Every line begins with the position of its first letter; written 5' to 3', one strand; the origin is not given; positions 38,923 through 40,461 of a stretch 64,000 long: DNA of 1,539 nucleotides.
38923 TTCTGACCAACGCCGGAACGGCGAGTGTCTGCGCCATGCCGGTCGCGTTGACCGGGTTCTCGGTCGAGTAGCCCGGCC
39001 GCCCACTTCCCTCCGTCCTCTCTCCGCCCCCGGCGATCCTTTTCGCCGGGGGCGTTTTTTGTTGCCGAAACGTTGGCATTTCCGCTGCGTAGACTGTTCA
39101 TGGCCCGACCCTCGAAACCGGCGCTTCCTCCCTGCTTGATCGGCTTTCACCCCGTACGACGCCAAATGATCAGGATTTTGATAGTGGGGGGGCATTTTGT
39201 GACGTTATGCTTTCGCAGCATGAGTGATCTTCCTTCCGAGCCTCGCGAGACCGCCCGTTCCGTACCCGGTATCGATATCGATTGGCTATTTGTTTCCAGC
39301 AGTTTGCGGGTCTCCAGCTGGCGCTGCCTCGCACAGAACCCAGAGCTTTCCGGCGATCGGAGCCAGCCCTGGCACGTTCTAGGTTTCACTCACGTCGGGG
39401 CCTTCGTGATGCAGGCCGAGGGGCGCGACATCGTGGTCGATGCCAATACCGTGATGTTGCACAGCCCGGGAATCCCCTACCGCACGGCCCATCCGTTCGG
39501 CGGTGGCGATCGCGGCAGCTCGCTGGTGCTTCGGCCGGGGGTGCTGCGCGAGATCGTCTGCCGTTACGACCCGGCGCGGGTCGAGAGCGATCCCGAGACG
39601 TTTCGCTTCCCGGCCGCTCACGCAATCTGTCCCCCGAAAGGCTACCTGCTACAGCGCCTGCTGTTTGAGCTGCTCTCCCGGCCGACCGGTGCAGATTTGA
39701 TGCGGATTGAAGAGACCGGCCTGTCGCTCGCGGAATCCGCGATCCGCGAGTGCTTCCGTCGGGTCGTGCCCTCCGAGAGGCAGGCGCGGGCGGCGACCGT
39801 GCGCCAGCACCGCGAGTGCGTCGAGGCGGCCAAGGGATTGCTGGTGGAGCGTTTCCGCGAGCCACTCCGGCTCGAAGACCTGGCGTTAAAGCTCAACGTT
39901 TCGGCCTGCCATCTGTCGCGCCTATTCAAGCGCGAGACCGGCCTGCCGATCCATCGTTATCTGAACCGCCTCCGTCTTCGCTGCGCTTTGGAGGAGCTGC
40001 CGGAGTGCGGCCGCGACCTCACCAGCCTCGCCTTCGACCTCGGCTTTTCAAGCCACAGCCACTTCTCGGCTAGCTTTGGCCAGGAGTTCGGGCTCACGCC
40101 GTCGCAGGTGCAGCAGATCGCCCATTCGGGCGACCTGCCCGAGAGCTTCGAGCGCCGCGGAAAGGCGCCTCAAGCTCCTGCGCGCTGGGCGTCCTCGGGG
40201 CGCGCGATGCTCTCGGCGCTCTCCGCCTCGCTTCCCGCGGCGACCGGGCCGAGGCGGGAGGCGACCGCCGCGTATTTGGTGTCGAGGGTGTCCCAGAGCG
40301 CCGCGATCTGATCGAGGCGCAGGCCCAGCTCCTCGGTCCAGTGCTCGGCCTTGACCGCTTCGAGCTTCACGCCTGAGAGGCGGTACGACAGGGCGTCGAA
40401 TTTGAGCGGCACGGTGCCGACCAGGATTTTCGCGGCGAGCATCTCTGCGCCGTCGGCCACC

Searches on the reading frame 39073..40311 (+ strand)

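Call 67: search_protein_families(library=pfam, proteins=[window:39073-40311:+], max_evalue=0.0001)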
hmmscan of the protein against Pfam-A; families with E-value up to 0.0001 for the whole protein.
window:39073-40311:+ (412 aa): 2 families
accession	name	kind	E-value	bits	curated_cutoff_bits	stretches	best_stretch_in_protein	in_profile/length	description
PF12833.13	HTH_18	-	9.8e-21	74.3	33.6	1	270-348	1-79/80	Helix-turn-helix domain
PF00165.29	HTH_AraC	-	4.3e-14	52.7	26.6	1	316-347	11-41/42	Bacterial regulatory helix-turn-helix proteins, AraC family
